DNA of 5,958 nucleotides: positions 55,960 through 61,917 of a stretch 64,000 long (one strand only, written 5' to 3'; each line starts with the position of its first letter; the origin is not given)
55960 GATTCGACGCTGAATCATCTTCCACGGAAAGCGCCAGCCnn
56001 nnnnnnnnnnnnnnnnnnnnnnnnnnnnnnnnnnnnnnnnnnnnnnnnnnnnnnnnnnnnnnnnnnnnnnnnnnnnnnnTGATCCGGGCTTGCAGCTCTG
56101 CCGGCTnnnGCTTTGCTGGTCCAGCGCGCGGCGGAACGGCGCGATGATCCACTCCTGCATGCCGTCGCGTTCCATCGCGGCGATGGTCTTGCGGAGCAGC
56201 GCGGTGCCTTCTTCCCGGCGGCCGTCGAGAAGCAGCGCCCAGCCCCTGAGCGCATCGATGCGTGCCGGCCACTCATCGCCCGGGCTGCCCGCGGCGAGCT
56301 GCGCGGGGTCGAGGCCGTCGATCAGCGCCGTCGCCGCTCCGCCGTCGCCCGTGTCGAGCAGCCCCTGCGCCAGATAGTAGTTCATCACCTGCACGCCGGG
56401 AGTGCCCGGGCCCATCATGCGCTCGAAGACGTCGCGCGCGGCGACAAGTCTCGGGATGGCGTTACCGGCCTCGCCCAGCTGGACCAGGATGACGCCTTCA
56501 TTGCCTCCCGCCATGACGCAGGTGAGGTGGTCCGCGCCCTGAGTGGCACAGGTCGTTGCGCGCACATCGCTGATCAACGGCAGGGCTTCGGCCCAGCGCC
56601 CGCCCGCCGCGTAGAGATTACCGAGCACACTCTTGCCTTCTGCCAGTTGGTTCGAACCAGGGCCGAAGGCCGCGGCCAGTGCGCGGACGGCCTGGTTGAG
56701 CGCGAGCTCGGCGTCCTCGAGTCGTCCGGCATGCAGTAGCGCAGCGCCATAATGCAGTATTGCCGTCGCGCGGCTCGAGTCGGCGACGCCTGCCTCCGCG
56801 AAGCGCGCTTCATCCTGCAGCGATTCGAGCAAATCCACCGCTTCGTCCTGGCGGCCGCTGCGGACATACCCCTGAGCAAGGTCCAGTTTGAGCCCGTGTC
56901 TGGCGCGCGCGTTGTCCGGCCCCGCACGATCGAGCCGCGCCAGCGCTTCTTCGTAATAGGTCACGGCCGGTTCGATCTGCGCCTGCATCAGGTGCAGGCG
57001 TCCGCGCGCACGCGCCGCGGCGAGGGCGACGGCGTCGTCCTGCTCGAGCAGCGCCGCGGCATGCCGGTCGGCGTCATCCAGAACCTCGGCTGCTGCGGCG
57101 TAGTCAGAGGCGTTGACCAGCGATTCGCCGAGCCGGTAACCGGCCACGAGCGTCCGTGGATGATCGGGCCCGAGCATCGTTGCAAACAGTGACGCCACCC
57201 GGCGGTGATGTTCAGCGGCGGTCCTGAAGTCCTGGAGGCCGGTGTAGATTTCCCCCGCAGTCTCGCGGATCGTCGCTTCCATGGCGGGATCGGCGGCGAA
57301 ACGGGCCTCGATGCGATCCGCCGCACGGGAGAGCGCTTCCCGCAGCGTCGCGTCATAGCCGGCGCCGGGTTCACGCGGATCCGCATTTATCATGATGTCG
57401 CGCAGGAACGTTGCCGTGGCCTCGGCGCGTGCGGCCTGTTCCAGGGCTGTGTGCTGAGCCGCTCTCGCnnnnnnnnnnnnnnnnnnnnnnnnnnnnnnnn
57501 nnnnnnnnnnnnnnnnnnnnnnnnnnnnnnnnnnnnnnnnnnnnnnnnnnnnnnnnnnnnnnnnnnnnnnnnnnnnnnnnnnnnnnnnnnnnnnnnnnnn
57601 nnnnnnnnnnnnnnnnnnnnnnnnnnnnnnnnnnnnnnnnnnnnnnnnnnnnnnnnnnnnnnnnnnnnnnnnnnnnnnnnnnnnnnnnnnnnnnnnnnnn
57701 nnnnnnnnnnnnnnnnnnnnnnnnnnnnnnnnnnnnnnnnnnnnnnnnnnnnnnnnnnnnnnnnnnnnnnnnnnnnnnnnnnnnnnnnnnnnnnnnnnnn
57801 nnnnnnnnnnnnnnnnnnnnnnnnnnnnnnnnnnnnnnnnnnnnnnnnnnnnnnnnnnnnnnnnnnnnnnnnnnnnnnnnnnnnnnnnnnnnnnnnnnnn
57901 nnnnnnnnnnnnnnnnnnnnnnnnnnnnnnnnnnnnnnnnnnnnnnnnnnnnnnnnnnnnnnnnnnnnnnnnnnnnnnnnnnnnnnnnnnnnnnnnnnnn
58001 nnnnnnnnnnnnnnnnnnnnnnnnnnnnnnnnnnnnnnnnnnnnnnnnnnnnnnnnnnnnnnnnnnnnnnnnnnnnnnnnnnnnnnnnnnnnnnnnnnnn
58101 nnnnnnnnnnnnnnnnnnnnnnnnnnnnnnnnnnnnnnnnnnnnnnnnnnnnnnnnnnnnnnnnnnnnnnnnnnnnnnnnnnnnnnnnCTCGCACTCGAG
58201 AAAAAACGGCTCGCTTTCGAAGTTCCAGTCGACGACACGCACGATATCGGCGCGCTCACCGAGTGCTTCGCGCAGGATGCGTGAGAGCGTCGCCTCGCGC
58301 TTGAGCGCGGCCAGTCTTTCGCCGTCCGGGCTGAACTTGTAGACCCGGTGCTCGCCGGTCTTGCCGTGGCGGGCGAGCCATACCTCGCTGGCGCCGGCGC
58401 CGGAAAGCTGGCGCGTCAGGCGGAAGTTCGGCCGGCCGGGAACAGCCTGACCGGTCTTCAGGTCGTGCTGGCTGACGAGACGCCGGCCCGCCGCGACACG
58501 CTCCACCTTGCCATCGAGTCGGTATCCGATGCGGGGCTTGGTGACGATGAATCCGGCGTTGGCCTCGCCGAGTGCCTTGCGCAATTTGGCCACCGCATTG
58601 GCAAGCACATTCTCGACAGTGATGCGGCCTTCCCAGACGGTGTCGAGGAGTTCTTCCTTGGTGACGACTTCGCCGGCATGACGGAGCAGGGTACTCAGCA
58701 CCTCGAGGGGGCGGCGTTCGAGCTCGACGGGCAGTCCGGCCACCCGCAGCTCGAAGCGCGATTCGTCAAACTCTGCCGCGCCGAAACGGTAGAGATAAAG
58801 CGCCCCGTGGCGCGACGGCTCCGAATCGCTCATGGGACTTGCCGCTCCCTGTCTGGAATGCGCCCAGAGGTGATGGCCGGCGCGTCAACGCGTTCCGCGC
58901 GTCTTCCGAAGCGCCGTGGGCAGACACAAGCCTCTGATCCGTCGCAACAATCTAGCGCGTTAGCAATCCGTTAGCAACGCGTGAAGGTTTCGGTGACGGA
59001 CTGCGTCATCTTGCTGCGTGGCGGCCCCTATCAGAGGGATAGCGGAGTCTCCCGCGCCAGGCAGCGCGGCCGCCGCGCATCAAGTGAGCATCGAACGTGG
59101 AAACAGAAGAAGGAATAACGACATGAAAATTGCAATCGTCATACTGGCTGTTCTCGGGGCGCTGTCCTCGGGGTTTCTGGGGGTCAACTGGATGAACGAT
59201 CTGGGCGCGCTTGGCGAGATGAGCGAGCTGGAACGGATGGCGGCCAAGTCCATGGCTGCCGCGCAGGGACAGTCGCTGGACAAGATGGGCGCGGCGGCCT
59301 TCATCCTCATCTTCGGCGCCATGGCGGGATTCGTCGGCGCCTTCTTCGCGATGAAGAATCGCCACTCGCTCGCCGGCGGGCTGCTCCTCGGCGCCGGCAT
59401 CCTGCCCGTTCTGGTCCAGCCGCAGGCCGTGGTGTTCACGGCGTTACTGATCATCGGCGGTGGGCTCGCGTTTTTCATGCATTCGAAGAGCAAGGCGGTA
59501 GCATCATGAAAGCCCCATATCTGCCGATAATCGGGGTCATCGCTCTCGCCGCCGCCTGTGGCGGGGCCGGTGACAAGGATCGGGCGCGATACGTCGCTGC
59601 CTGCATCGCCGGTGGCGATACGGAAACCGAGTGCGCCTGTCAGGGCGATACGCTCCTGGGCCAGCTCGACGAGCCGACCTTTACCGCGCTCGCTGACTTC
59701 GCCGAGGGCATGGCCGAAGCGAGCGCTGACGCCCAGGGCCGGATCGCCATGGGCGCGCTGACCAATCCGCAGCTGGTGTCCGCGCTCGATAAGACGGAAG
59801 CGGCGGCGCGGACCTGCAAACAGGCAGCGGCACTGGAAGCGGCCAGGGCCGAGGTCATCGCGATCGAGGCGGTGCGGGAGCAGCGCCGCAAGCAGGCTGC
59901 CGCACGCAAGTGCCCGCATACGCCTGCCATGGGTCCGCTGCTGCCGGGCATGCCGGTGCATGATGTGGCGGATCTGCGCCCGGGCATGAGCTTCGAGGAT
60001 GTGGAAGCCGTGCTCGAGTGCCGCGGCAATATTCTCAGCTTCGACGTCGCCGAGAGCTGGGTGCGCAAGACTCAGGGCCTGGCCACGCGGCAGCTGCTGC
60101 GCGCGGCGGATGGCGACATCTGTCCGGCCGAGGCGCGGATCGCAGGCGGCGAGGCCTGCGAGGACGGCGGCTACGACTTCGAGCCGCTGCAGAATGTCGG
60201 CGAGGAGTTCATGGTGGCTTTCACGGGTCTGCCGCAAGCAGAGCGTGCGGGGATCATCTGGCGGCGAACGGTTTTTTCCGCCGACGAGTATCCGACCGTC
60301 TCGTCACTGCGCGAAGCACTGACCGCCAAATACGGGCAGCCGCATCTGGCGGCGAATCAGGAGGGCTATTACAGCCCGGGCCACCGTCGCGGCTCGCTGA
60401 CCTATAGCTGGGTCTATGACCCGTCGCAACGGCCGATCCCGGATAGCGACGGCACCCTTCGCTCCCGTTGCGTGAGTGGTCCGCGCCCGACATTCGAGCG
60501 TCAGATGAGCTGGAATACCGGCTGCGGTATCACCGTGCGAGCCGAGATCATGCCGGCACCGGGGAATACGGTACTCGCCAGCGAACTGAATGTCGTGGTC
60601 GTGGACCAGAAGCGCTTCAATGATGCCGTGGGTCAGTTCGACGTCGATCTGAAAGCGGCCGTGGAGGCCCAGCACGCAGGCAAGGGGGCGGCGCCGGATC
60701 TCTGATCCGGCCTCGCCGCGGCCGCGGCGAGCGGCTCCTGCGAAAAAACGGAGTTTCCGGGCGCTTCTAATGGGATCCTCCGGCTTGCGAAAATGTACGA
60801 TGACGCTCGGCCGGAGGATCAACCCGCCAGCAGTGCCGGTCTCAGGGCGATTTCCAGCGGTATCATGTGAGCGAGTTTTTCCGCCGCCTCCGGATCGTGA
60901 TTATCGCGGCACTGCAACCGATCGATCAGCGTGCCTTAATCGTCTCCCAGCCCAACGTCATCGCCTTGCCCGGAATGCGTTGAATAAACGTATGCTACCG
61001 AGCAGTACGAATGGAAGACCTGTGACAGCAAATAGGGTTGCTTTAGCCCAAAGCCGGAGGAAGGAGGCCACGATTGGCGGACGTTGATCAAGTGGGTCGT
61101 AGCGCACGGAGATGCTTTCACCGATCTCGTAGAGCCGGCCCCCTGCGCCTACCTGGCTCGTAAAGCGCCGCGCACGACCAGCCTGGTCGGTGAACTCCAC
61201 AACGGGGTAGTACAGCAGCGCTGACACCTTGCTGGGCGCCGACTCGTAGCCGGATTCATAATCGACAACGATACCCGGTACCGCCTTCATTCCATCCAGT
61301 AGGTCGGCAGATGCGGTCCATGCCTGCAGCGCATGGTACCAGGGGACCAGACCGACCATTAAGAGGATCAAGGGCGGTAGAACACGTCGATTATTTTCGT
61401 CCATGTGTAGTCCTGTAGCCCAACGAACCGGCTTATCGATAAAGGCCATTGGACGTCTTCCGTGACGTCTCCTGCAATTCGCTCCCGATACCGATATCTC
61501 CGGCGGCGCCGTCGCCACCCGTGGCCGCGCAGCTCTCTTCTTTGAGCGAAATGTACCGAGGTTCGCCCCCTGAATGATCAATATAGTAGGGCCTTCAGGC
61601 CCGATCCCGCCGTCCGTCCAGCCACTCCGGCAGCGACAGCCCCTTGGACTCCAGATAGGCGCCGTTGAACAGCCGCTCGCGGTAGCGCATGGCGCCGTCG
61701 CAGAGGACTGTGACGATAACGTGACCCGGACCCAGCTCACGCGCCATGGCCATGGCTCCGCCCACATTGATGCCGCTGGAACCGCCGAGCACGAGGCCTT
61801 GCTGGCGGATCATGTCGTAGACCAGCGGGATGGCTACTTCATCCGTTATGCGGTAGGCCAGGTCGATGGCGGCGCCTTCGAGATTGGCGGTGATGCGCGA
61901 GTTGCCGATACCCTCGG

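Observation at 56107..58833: One-polypeptide winged-helix / Ser-Thr kinase / TM / TPR hybrid regulator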

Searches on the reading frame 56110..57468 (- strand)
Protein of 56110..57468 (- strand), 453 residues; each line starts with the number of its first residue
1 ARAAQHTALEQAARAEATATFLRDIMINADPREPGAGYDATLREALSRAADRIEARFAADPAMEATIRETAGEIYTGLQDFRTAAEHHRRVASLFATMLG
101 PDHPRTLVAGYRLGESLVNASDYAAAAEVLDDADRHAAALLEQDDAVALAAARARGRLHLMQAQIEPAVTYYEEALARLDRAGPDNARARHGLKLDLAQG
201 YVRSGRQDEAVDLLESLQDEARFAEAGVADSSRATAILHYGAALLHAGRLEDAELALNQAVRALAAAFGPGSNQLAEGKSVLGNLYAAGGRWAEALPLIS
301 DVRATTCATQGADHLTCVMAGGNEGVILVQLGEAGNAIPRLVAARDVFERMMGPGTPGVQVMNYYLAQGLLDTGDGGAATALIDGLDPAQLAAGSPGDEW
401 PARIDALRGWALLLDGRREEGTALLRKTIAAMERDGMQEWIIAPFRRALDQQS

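Call 51: find_homologous_proteins(query=window:56110-57468:-, max_evalue=0.00001)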
Query window:56110-57468:- (453 aa): 5 proteins with E <= 0.00001 among 8000 candidates.
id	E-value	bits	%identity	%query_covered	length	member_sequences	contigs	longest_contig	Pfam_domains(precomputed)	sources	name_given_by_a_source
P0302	3.5e-141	489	58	90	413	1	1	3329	PF07721.21,PF10602.16,PF14559.13,PF00515.35,PF12895.14,PF13424.13,PF13176.13,PF13432.13,PF13428.13,PF07719.24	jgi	jgi:non-specific serine/threonine protein kinase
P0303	6.8e-131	456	75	62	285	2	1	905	PF13176.13,PF24885.2,PF13428.13,PF13374.13,PF07721.21,PF14559.13,PF17874.8,PF12895.14,PF13424.13,PF13432.13,PF07719.24,PF13174.13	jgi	jgi:non-specific serine/threonine protein kinase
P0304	1.7e-72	263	49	67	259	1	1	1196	PF14559.13,PF13432.13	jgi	jgi:non-specific serine/threonine protein kinase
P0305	6.7e-7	47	30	21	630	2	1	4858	PF13176.13,PF24885.2,PF13428.13,PF13374.13,PF14559.13,PF07714.24,PF00069.32,PF17874.8,PF00515.35,PF03109.23,PF13424.13,PF13181.13,PF07719.24,PF01636.30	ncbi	ncbi:MAG: tetratricopeptide repeat protein, partial [Thermoanaerobaculia bacterium]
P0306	2.8e-6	45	28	30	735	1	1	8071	PF13431.13,PF13176.13,PF24885.2,PF13428.13,PF00931.29,PF13374.13,PF07721.21,PF17874.8,PF25000.1,PF00515.35,PF13424.13,PF13432.13,PF13181.13,PF07719.24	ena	-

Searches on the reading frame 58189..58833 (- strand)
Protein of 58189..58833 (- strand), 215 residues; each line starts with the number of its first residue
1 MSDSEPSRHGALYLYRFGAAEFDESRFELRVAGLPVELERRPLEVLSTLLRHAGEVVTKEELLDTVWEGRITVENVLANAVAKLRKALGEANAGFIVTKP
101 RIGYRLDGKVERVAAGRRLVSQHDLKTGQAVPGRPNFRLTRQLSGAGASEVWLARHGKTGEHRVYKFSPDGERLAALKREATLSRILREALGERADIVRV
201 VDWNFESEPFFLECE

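Call 38: search_protein_representatives(protein=window:58189-58833:-)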
Query: 215 residues. Proteins with E-value up to 0.001 (for the whole library): 48422; up to 1e-10: 3362; up to 1e-30: 642. The best 150 are listed.
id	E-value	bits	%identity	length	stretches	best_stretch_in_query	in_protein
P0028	2.6e-94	331.0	76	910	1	9-215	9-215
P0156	1.7e-87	308.8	69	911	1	9-214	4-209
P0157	6.6e-86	303.6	70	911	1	6-215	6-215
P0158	3.0e-85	301.5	68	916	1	6-215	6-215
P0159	1.2e-84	299.4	69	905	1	10-215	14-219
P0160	2.8e-81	288.5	66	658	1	6-215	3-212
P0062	3.0e-81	288.4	67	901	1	9-215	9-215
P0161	4.1e-81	287.9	63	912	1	2-214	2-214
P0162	9.8e-80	283.4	66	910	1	3-215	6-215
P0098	2.9e-79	281.9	66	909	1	1-214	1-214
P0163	1.2e-78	279.9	65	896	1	4-215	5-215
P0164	1.6e-78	279.4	67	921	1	10-215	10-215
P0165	2.1e-78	279.1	64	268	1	9-215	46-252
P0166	1.1e-77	276.8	61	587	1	6-215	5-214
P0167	4.6e-77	274.7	63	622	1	10-215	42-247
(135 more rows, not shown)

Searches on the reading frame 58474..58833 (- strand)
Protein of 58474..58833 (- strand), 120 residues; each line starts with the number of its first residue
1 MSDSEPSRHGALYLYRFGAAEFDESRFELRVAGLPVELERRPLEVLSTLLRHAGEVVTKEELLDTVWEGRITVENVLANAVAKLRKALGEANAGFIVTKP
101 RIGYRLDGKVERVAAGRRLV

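Call 55: search_solved_structures(query=window:58474-58833:-, max_evalue=0.01, show_alignments=2)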
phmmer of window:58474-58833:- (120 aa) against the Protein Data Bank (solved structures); distinct sequences matched with E-value up to 0.01: 41.
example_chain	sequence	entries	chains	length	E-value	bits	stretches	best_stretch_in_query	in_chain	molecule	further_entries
8uvx_B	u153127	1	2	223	2.6e-10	43.6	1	23-106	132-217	DNA-binding response regulator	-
8uuz_A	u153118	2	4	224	2.7e-10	43.6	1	23-106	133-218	DNA-binding response regulator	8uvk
5ju7_A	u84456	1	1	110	4.9e-10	42.8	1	32-106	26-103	Transcriptional activator CadC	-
1p2f_A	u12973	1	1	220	2.7e-09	40.4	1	14-108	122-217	Response Regulator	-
2hqn_A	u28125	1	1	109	2.7e-09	40.4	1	29-105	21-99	Putative TRANSCRIPTIONAL REGULATOR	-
7lz9_A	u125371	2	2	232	7.1e-09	39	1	19-109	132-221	Putative two-component system response regulator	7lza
2hqr_A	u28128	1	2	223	1.3e-08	38.2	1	30-105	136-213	Putative TRANSCRIPTIONAL REGULATOR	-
8hih_O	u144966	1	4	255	8.2e-07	32.4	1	17-106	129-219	Transcriptional regulatory protein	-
5za3_A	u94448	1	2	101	1.7e-06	31.4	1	26-106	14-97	DNA-binding response regulator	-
8hml_A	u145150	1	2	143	3.2e-06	30.5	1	15-106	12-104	DNA-binding response OmpR family regulator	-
2hwv_A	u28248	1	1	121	5.1e-06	29.8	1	30-107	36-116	DNA-binding response regulator VicR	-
2d1v_A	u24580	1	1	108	7.4e-06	29.3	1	35-106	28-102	Transcriptional regulatory protein yycF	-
2zxj_A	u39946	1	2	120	8.8e-06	29.1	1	27-107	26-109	Transcriptional regulatory protein walR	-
8hig_A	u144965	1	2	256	1.9e-05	28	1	18-106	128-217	DNA-binding response OmpR family regulator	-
6cqg_A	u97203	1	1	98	2.1e-05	27.9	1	25-105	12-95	DNA-binding response regulator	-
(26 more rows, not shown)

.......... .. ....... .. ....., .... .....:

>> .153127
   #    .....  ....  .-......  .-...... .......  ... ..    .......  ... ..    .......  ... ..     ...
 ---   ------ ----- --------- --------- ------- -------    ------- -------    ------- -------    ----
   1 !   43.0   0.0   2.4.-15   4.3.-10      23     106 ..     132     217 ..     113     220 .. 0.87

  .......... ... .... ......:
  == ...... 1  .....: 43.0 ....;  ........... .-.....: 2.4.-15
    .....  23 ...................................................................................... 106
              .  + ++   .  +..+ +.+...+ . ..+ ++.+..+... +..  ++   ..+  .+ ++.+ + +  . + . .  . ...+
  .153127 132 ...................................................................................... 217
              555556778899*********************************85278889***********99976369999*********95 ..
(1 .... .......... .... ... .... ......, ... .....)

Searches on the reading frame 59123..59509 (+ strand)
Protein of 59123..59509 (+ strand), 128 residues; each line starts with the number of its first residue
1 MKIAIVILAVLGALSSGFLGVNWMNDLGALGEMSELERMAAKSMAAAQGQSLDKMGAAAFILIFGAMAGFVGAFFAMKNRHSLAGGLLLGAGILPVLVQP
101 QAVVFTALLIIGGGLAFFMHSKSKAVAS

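Call 23: search_protein_families(library=pfam, proteins=[window:59123-59509:+], max_evalue=0.01)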
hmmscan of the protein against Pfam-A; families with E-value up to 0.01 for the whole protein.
window:59123-59509:+ (128 aa): 1 family
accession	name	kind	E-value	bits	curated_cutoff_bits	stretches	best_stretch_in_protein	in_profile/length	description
PF13273.12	DUF4064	-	0.00024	21.7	32.1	1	7-94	14-98/102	Protein of unknown function (DUF4064)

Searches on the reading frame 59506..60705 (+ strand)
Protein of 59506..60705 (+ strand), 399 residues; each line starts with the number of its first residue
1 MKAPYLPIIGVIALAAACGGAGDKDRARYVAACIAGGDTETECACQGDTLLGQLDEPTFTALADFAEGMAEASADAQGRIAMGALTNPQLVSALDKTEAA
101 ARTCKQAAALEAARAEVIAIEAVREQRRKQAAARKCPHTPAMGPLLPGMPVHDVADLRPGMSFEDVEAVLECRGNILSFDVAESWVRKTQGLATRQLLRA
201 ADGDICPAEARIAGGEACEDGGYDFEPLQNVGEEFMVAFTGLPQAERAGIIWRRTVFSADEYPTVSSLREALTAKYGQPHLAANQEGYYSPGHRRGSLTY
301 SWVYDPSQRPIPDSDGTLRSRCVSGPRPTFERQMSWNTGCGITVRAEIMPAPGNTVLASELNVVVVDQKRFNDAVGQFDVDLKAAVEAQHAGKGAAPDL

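Call 23: search_protein_families(library=pfam, proteins=[window:59506-60705:+], max_evalue=0.01)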
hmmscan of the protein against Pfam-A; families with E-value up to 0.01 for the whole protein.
window:59506-60705:+ (399 aa): 0 families

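Call 37: find_homologous_proteins(query=window:59506-60705:+, max_evalue=0.001)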
Query window:59506-60705:+ (399 aa): 35 proteins with E <= 0.001 among 8000 candidates.
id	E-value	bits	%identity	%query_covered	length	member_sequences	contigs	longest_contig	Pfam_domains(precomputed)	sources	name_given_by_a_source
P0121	3.1e-265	897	100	100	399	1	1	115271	-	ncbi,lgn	-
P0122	8.3e-204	695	78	100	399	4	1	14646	-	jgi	-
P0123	4.5e-197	673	75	100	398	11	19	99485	-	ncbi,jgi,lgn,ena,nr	ncbi:MAG TPA: hypothetical protein VFF18_03365 [Woeseiaceae bacterium]|nr:hypothetical protein [Woes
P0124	9.6e-192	655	74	100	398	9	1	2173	-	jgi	-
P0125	6.3e-190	649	73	97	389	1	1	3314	-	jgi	jgi:hypothetical protein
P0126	1.3e-189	648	72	100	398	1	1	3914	-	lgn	-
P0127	7.6e-189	646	71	100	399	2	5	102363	-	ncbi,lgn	-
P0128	2.1e-188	644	72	100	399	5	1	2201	-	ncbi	-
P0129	1.2e-187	642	71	100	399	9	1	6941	-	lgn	-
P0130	1.1e-186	639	72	96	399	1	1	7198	-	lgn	-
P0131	2.2e-186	638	70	100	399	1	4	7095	-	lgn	-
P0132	1.5e-185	635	73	96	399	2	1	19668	-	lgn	-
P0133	4.7e-185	633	71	100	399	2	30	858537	-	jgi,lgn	jgi:hypothetical protein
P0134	1.0e-184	632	70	100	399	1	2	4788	-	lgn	-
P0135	1.7e-184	632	69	100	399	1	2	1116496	-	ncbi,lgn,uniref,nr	ncbi:hypothetical protein [Amphiplicatus metriothermophilus]|uniref:Lipoprotein n=1 Tax=Amphiplicatu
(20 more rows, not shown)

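Call 62: predict_structure(alignment_id=A2)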
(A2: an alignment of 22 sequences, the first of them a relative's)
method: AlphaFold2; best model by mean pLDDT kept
length: 399 residues; sequences in the alignment: 22
mean_pLDDT: 84.0   pTM: 0.78
mean pLDDT of the five models: 84.0, 83.1, 79.5, 79.1, 77.1
residues with pLDDT >= 90: 187; 70-90: 160; 50-70: 21; < 50: 31
segments of 3 or more residues with pLDDT < 50: 1-19, 289-291, 327-332
pLDDT, mean of each block of 10 residues (from residue 1): 34 40 86 90 92 91 91 85 86 90 90 92 89 89 86 92 95 91 82 90 92 83 86 93 89 94 96 95 59 75 92 85 59 65 92 94 91 88 86 65
secondary structure, 60 per line:
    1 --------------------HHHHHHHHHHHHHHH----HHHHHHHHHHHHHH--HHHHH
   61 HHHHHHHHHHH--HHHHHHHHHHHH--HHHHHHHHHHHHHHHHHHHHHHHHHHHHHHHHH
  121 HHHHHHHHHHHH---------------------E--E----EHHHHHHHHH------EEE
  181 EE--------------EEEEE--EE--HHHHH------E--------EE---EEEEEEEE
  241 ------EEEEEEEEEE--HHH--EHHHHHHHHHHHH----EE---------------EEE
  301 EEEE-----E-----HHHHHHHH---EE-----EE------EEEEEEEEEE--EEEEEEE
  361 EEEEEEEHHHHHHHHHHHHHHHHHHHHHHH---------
elements in order: H21-35 H40-53 H56-71 H74-85 H88-132 H163-171 E178-182 E197-201 H208-212 E233-240 E247-256 H265-276 E298-304 H316-323 E342-351 E354-367 H368-390

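Call 67: fold_search(model_id=the predicted structure, library=pdb)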
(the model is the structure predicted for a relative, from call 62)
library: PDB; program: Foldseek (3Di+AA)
matches with E <= 10: 725; with E <= 0.001: 0
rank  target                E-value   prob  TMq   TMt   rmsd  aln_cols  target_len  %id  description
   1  5zyj                  2.6e-02  0.09  0.11  0.14  21.7       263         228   10  Crystal structure of CERT START domain in complex with compound E16A (released 2019-02-27)
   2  1pyy_A                4.8e-02  0.16  0.10  0.07  18.8       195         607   11  Double mutant PBP2x T338A/M339F from Streptococcus pneumoniae strain R6 at 2.4 A resolution (released 2003-09-30)
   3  2e3s                  5.4e-02  0.08  0.10  0.15  21.9       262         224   10  Crystal structure of CERT START domain co-crystallized with C24-ceramide (P21) (released 2007-12-18)
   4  2zc3_B                5.7e-02  0.15  0.10  0.11  16.9       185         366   12  Penicillin-binding protein 2X (PBP 2X) acyl-enzyme complex (biapenem) from Streptococcus pneumoniae (released 2008-04-08)
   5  2z2m_B                6.0e-02  0.16  0.11  0.12  17.4       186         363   11  Cefditoren-Acylated Penicillin-Binding Protein 2X (PBP2X) from Streptococcus pneumoniae (released 2007-09-04)
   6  1k25_B                7.1e-02  0.16  0.11  0.08  17.3       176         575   12  PBP2x from a Highly Penicillin-resistant Streptococcus pneumoniae Clinical Isolate (released 2001-10-31)
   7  5zyk                  7.1e-02  0.11  0.10  0.16  21.6       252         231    8  Crystal structure of CERT START domain in complex with compound E25 (released 2019-02-27)
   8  5zyi                  7.5e-02  0.06  0.10  0.13  21.7       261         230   10  Crystal structure of CERT START domain in complex with compound E16 (released 2019-02-27)
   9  1rp5_A                8.4e-02  0.14  0.11  0.07  18.3       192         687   11  PBP2x from Streptococcus pneumoniae strain 5259 with reduced susceptibility to beta-lactam antibiotics (released 2004-02-03)
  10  5lt9_B                8.9e-02  0.08  0.10  0.14  22.0       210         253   10  Ligand binding domain of Pseudomonas aeruginosa PAO1 amino acid chemoreceptors PctB in complex with L-Arg (released 2017-09-20)
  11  4zsi_B                1.1e-01  0.14  0.11  0.22  17.4       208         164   12  Crystal structure of the effector-binding domain of DasR (DasR-EBD) in complex with glucosamine-6-phosphate (released 2016-06-08)
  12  1qme                  1.1e-01  0.12  0.10  0.08  16.9       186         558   12  PENICILLIN-BINDING PROTEIN 2X (PBP-2X) (released 2000-05-25)
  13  6i3y_C                1.1e-01  0.12  0.12  0.20  20.0       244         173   10  Crystal structure of the human mitochondrial PRELID1K58V-TRIAP1 complex with PS (released 2019-03-20)
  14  2z2m_E                1.1e-01  0.11  0.10  0.11  12.6       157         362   10  Cefditoren-Acylated Penicillin-Binding Protein 2X (PBP2X) from Streptococcus pneumoniae (released 2007-09-04)
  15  4zsi_A                1.2e-01  0.21  0.11  0.23  15.3       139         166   12  Crystal structure of the effector-binding domain of DasR (DasR-EBD) in complex with glucosamine-6-phosphate (released 2016-06-08)
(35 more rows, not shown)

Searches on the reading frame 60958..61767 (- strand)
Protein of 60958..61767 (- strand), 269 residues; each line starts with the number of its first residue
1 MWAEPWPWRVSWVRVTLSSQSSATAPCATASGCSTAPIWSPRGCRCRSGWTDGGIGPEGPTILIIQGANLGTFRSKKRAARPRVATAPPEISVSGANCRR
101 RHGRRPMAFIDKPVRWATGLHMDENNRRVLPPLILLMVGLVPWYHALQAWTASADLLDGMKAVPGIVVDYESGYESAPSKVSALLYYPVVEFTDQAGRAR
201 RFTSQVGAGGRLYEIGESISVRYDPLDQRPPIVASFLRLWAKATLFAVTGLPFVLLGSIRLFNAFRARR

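Call 23: search_protein_families(library=pfam, proteins=[window:60958-61767:-], max_evalue=0.01)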
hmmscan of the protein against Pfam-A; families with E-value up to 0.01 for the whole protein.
window:60958-61767:- (269 aa): 1 family
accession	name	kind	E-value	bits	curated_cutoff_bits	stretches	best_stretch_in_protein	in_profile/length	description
PF12158.14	DUF3592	-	1.4e-05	26.1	25.3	1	163-227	1-73/84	Domain of unknown function (DUF3592)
